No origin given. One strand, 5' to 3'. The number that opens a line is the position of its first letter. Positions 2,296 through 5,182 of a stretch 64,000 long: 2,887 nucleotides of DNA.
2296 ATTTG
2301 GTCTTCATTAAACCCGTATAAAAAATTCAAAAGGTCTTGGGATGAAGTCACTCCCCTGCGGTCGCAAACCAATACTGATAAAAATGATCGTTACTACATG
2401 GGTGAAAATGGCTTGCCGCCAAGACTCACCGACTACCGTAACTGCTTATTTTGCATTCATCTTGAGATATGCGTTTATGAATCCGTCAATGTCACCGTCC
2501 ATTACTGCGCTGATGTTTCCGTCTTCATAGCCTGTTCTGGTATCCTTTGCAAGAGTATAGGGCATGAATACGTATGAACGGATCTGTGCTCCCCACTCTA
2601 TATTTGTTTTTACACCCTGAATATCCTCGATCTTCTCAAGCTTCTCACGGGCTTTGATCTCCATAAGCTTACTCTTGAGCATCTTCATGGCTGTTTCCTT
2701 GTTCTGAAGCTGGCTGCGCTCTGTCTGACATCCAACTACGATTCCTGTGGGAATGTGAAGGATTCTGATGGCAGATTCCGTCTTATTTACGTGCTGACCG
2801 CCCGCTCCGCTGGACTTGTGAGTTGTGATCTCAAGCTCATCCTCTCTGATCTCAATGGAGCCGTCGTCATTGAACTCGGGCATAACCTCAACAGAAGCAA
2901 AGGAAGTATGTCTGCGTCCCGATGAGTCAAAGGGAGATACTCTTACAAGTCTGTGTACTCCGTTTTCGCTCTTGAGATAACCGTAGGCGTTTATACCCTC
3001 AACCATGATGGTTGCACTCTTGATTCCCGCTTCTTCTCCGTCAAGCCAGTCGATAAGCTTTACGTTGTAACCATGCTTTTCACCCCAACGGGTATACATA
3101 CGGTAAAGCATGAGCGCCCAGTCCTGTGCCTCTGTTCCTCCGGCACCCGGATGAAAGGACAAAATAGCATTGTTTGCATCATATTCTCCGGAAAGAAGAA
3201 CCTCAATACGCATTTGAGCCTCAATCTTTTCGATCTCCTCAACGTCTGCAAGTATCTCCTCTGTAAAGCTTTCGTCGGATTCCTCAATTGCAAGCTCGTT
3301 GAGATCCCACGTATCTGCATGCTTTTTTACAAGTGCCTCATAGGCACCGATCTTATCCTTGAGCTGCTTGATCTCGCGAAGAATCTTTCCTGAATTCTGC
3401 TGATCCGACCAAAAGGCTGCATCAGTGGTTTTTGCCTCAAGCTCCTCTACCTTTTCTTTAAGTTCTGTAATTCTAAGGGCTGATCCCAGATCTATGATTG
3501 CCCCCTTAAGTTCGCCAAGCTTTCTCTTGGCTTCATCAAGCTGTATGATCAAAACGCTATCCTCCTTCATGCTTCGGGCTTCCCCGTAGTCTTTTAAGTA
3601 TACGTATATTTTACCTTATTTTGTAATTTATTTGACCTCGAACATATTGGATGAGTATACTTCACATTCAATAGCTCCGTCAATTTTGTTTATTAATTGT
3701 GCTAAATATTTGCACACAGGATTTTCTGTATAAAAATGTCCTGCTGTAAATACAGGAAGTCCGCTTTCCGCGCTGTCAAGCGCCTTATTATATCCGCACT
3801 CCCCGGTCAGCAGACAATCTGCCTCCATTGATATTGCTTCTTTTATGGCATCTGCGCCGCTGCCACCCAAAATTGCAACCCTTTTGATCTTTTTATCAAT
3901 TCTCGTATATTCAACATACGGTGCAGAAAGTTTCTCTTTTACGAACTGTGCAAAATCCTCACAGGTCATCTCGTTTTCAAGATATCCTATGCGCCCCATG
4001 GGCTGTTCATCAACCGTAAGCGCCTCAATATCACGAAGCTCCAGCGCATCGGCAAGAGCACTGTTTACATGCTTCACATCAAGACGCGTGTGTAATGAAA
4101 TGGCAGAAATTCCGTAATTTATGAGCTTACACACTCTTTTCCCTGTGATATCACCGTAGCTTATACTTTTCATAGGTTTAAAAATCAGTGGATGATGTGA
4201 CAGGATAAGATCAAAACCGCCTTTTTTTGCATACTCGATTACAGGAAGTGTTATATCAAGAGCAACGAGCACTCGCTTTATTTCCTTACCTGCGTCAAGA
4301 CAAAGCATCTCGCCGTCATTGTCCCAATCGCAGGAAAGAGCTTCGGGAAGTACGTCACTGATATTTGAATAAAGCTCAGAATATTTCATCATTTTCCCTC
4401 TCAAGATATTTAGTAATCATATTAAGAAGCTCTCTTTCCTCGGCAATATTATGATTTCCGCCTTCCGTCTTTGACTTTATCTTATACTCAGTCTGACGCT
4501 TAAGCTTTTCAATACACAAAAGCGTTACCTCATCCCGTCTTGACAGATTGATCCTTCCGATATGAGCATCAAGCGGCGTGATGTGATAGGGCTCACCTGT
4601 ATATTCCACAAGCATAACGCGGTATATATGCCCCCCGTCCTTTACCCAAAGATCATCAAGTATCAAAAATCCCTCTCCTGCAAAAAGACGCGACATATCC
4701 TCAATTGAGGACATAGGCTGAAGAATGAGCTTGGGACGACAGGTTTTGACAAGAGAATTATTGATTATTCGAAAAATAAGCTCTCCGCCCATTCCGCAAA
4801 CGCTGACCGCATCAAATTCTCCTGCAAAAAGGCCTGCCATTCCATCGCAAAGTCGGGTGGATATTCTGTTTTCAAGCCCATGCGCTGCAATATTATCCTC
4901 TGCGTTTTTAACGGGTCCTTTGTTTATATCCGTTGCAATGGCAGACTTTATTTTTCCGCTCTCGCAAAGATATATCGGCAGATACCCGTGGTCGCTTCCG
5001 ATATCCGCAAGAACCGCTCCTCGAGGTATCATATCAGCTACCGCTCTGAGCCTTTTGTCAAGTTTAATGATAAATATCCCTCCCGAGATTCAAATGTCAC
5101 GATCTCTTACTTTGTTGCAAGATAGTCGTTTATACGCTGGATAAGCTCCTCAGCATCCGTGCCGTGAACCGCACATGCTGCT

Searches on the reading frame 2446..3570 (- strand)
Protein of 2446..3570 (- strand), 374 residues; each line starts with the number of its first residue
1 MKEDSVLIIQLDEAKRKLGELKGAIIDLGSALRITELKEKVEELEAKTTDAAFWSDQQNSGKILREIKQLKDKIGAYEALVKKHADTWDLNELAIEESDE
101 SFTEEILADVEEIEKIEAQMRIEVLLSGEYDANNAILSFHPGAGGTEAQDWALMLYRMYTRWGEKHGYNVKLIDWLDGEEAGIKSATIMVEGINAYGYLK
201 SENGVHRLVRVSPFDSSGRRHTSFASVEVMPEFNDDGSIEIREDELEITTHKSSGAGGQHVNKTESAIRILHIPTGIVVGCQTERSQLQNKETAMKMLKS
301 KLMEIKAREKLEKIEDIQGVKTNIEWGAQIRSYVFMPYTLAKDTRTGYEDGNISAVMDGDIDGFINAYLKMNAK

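Call 73: search_protein_families(library=pfam, proteins=[window:2446-3570:-], max_evalue=0.00001)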
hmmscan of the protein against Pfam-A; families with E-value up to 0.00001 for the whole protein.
window:2446-3570:- (374 aa): 2 families
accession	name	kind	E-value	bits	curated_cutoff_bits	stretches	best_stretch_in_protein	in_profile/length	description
PF03462.23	PCRF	-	1.1e-58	198.7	24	1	37-227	1-194/194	PCRF domain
PF00472.26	RF-1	-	4.3e-39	133.5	35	1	238-345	4-116/116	RF-1 domain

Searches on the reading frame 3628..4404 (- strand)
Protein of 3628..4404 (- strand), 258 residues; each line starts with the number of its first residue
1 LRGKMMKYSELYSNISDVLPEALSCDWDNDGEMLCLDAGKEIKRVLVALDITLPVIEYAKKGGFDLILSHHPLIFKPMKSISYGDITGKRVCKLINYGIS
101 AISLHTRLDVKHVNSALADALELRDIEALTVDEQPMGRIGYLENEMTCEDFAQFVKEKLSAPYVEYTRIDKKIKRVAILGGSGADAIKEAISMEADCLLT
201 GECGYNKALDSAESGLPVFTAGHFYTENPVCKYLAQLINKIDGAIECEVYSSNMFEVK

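Call 73: search_protein_families(library=pfam, proteins=[window:3628-4404:-], max_evalue=0.00001)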
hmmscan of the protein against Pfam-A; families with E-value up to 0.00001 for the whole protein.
window:3628-4404:- (258 aa): 1 family
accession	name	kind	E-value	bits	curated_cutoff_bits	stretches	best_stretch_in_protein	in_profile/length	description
PF01784.24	DUF34_NIF3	-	2.8e-66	224.2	23.4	1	6-252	1-250/256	Duf34/NIF3 (NGG1p interacting factor 3)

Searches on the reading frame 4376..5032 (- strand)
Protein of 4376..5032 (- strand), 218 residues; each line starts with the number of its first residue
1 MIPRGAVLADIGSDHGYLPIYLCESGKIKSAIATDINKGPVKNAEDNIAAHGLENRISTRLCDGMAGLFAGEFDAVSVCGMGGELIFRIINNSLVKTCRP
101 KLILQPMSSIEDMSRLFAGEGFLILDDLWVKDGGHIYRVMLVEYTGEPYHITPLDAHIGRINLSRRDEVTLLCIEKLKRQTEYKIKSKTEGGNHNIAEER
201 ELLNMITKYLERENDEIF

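Call 73: search_protein_families(library=pfam, proteins=[window:4376-5032:-], max_evalue=0.00001)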
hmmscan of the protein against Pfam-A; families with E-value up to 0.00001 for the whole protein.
window:4376-5032:- (218 aa): 2 families
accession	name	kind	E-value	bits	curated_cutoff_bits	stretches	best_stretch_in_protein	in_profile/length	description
PF12847.13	Methyltransf_18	-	9.9e-44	149.4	27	1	1-140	11-151/151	Methyltransferase domain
PF04816.18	TrmK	-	2.8e-39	135.2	27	1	8-206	1-200/205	tRNA (adenine(22)-N(1))-methyltransferase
